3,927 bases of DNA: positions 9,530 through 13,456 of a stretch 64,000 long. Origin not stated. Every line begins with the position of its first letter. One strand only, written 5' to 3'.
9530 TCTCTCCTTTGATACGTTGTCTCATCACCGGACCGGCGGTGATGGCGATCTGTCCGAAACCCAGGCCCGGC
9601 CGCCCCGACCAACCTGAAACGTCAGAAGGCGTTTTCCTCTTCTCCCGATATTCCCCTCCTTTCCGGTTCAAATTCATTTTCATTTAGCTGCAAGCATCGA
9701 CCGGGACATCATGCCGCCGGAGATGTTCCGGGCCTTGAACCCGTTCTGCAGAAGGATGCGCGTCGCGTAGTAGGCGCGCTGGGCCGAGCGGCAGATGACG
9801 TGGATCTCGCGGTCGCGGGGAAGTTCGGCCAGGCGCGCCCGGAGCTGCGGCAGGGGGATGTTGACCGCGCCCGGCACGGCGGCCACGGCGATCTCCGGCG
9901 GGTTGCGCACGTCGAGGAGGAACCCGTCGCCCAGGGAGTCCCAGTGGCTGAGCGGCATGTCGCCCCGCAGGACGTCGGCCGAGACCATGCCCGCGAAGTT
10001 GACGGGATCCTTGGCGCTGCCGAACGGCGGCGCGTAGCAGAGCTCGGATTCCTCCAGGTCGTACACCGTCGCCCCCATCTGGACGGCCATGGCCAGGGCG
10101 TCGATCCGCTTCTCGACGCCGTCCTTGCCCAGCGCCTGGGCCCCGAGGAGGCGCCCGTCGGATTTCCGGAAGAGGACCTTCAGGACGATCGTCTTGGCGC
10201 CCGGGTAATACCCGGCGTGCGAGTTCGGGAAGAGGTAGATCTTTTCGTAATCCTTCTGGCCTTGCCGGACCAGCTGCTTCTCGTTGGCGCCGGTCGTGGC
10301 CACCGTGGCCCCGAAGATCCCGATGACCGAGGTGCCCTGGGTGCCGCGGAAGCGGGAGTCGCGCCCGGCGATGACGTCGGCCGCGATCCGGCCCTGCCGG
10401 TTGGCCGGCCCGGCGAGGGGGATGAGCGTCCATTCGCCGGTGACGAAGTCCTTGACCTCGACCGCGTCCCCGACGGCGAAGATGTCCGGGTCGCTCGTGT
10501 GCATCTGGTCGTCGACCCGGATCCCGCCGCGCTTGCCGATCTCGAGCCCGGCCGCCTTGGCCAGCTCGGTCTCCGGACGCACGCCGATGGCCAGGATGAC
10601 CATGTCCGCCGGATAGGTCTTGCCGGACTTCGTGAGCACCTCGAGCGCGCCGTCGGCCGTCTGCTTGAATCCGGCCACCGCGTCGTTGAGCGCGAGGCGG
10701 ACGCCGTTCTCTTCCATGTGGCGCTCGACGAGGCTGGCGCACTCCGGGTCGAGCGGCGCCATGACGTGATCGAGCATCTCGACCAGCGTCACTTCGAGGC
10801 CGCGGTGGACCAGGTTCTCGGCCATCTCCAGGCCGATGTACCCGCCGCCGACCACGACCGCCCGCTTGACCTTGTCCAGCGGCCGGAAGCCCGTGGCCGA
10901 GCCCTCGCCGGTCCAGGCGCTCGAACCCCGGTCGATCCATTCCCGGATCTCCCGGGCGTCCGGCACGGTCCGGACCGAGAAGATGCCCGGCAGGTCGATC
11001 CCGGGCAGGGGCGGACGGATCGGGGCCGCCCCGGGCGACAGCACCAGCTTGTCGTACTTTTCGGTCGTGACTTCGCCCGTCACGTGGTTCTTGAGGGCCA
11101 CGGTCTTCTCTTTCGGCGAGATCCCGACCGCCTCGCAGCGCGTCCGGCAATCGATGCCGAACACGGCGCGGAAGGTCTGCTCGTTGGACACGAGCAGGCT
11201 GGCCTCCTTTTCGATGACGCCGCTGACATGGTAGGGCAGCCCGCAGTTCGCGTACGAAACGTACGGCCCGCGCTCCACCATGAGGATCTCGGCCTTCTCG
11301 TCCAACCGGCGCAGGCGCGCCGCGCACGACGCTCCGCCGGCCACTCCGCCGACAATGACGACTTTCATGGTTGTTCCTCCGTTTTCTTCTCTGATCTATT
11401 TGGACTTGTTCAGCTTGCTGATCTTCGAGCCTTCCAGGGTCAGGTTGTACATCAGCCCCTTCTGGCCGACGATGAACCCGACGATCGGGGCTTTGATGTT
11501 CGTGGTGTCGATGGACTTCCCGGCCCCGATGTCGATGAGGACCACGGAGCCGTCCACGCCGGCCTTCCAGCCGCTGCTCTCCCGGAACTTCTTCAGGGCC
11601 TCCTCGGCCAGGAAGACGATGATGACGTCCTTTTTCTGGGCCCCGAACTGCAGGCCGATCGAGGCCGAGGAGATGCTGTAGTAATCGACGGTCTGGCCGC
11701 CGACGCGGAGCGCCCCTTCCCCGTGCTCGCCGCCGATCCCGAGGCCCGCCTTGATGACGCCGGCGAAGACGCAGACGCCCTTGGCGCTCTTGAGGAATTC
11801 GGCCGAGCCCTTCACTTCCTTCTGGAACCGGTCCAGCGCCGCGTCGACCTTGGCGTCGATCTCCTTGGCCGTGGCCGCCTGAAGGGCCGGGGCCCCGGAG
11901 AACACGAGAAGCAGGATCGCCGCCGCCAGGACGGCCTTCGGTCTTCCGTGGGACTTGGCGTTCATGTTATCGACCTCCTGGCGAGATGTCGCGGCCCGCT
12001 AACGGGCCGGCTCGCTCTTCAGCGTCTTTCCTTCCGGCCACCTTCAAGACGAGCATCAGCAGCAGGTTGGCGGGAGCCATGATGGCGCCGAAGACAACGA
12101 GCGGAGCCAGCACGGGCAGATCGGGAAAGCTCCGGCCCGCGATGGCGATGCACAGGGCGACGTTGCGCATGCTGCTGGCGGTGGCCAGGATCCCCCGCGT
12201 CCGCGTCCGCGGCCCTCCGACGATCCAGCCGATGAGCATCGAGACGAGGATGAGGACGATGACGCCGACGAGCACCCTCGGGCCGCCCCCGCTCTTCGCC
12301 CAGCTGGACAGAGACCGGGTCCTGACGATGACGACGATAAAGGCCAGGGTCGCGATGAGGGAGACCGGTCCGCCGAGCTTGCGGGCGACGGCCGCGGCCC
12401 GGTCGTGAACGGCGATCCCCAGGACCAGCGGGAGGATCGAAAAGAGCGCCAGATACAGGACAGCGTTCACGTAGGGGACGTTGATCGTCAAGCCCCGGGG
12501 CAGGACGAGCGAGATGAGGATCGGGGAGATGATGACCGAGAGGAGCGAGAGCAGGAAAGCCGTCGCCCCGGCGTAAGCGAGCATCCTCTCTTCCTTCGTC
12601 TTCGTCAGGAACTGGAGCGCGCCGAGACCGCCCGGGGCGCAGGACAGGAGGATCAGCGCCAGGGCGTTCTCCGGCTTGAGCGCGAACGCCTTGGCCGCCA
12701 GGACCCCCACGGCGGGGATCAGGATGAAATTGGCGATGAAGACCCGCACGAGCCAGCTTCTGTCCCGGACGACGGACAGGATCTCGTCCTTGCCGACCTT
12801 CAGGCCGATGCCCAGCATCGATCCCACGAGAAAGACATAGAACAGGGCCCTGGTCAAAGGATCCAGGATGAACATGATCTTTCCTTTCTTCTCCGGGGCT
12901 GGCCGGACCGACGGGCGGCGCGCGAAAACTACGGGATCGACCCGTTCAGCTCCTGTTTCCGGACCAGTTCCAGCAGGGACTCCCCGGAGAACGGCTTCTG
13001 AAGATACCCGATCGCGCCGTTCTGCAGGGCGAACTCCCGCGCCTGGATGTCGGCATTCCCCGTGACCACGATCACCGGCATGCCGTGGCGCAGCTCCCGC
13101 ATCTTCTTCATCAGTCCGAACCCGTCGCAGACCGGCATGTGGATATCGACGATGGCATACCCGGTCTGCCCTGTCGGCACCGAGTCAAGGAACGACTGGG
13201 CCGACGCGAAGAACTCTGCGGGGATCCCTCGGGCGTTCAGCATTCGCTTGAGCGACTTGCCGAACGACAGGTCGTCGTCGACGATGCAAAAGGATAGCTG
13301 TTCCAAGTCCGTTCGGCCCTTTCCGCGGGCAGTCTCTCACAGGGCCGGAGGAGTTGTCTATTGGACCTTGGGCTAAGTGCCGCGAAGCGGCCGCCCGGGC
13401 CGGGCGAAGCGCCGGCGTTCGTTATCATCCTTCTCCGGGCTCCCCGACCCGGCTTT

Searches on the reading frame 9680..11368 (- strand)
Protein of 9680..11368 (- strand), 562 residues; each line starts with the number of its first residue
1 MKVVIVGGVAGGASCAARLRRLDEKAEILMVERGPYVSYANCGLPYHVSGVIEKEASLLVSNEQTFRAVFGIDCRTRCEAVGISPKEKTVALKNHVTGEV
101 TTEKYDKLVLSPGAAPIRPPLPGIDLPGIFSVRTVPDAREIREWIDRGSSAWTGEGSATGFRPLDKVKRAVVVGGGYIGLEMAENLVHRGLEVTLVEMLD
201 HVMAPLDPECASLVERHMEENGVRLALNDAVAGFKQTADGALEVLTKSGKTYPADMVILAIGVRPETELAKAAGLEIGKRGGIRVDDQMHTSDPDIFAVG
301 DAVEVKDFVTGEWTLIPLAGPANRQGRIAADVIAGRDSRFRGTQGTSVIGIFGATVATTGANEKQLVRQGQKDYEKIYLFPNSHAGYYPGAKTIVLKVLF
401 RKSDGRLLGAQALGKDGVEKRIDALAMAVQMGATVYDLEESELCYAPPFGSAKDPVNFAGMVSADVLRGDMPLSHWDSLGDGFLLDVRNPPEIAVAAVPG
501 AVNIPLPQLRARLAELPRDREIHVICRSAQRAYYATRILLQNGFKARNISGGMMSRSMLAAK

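Call 7: search_protein_families(library=pfam, proteins=[window:9680-11368:-])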
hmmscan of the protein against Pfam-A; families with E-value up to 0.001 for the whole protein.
window:9680-11368:- (562 aa): 10 families
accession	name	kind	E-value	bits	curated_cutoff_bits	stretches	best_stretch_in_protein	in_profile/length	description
PF07992.20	Pyr_redox_2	-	4.9e-70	236.7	26.1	1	1-315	1-280/291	Pyridine nucleotide-disulphide oxidoreductase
PF00070.33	Pyr_redox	-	1.4e-23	83.6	22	1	169-246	1-79/82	Pyridine nucleotide-disulphide oxidoreductase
PF02852.28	Pyr_redox_dim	-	5.7e-15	55.9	25.3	1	354-450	9-103/110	Pyridine nucleotide-disulphide oxidoreductase, dimerisation domain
PF00581.25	Rhodanese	-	1.6e-11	45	22.2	1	479-554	9-97/102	Rhodanese-like domain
PF13738.12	Pyr_redox_3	-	3.5e-10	40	30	1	168-300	165-305/305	Pyridine nucleotide-disulphide oxidoreductase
PF01266.30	DAO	-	6.1e-09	36.3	27.9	0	170-198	2-30/353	FAD dependent oxidoreductase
PF13450.12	NAD_binding_8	-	3.1e-08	34.2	21.9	0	172-202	1-31/68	NAD(P)-binding Rossmann-like domain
PF03486.20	HI0933_like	-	2.9e-07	30.6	50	0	214-286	115-188/244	HI0933-like protein Rossmann domain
PF13454.12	NAD_binding_9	-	1.9e-06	28.4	21.8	0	214-263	107-154/155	FAD-NAD(P)-binding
PF05834.18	Lycopene_cycl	-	0.00028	20.5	23.4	0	171-204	3-38/380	Lycopene cyclase protein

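Call 26: search_protein_families(library=ncbifam, proteins=[window:9680-11368:-], max_evalue=0.01)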
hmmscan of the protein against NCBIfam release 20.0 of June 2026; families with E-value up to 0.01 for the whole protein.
window:9680-11368:- (562 aa): 78 families (the best 25 are shown)
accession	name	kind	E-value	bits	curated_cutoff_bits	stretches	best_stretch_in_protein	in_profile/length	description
TIGR03385.1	CoA_CoA_reduc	equivalog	3.7e-140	467.6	578.8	1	2-460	1-439/439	CoA-disulfide reductase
NF007123.0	PRK09564.1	equivalog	2e-103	346.4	458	1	1-463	1-443/444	CoA-disulfide reductase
NF010037.0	PRK13512.1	equivalog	1.3e-95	320.9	394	1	1-460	2-434/438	CoA-disulfide reductase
NF046103.1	NOXase_Strep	equivalog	6.6e-65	219.8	600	1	2-460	1-435/442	H2O-forming NADH oxidase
NF045765.1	PhenlGlyoxDHPadH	equivalog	1.9e-54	185.1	475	1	3-362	5-338/416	NADH-dependent phenylglyoxylate dehydrogenase subunit epsilon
TIGR02374.1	nitri_red_nirB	equivalog_domain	7.7e-48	163.5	578.35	1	4-363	2-332/794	nitrite reductase large subunit NirB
NF003437.0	PRK04965.1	equivalog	1.6e-40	139.3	392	2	163-307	137-279/378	NADH:flavorubredoxin reductase NorW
NF042949.2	3PPDioc_HcaD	equivalog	1e-39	136.4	450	1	2-333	3-305/386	3-phenylpropionate/cinnamic acid dioxygenase ferredoxin--NAD(+) reductase subunit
TIGR01350.1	lipoamide_DH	equivalog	3.6e-39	134.8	408.8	1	166-440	169-435/461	dihydrolipoyl dehydrogenase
TIGR02053.1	MerA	equivalog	1.5e-34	119.8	454.45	1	94-445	123-439/465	mercury(II) reductase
NF004943.0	PRK06292.2-1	equivalog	1.5e-33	116.3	432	1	168-440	172-436/456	dihydrolipoyl dehydrogenase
NF007286.0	PRK09754.1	equivalog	2.4e-32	112.2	447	1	3-335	6-308/400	phenylpropionate dioxygenase ferredoxin reductase subunit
NF041682.1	ant_diox_AndAa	equivalog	3.1e-32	111.7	650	1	3-339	6-315/406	anthranilate 1,2-dioxygenase system ferredoxin--NAD(+) reductase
NF011565.0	PRK14989.1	subfamily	3.9e-32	111.2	883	1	19-387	23-355/847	nitrite reductase large subunit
NF004776.0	PRK06116.1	equivalog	2.4e-31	109.2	480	1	165-439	165-433/450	glutathione-disulfide reductase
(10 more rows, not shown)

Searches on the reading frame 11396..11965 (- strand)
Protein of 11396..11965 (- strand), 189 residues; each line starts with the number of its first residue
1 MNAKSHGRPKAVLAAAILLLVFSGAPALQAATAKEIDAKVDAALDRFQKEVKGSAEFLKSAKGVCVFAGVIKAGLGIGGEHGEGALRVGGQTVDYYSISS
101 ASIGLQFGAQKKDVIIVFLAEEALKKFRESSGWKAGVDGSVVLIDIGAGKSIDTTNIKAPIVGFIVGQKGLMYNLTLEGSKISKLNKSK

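Call 7: search_protein_families(library=pfam, proteins=[window:11396-11965:-])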
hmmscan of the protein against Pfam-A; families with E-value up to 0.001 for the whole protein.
window:11396-11965:- (189 aa): 1 family
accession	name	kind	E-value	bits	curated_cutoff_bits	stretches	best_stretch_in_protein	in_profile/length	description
PF04366.17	Ysc84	-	3.4e-11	43.4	25.1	1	100-184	2-87/127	Las17-binding protein actin regulator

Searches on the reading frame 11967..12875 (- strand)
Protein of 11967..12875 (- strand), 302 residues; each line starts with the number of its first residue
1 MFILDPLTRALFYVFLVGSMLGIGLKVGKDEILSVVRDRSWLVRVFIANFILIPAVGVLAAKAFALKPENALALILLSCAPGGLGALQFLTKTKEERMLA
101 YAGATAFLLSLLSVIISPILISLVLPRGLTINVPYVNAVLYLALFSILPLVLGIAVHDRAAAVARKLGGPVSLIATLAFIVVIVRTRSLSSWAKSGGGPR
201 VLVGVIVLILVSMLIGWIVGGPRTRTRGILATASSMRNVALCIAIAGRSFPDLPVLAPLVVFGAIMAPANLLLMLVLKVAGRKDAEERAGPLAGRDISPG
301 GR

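Call 7: search_protein_families(library=pfam, proteins=[window:11967-12875:-])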
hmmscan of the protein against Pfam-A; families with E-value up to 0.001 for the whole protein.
window:11967-12875:- (302 aa): 2 families
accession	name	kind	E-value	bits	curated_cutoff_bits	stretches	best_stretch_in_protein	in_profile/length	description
PF01758.21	SBF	-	8e-16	58.7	24.3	1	15-186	3-183/191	Sodium Bile acid symporter family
PF13593.11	SBF_like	-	2.8e-10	40.4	25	1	23-218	44-245/313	SBF-like CPA transporter family (DUF4137)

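Call 26: search_protein_families(library=ncbifam, proteins=[window:11967-12875:-], max_evalue=0.01)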
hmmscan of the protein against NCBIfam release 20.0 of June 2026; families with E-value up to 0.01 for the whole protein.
window:11967-12875:- (302 aa): 2 families
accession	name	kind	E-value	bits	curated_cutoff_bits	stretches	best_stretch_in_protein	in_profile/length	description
TIGR00841.1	bass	subfamily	4.7e-20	72.1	326.3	1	11-278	38-305/321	bile acid:sodium symporter family transporter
NF047939.1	PantTportPanS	equivalog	3.4e-05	23.6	400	1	15-220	36-237/299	ketopantoate/pantoate/pantothenate transporter PanS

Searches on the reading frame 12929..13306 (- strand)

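Call 7: search_protein_families(library=pfam, proteins=[window:12929-13306:-])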
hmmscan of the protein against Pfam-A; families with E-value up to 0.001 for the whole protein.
window:12929-13306:- (125 aa): 1 family
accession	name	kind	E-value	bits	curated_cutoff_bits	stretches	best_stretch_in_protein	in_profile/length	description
PF00072.30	Response_reg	-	2e-23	83.1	30.2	1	7-115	2-110/111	Response regulator receiver domain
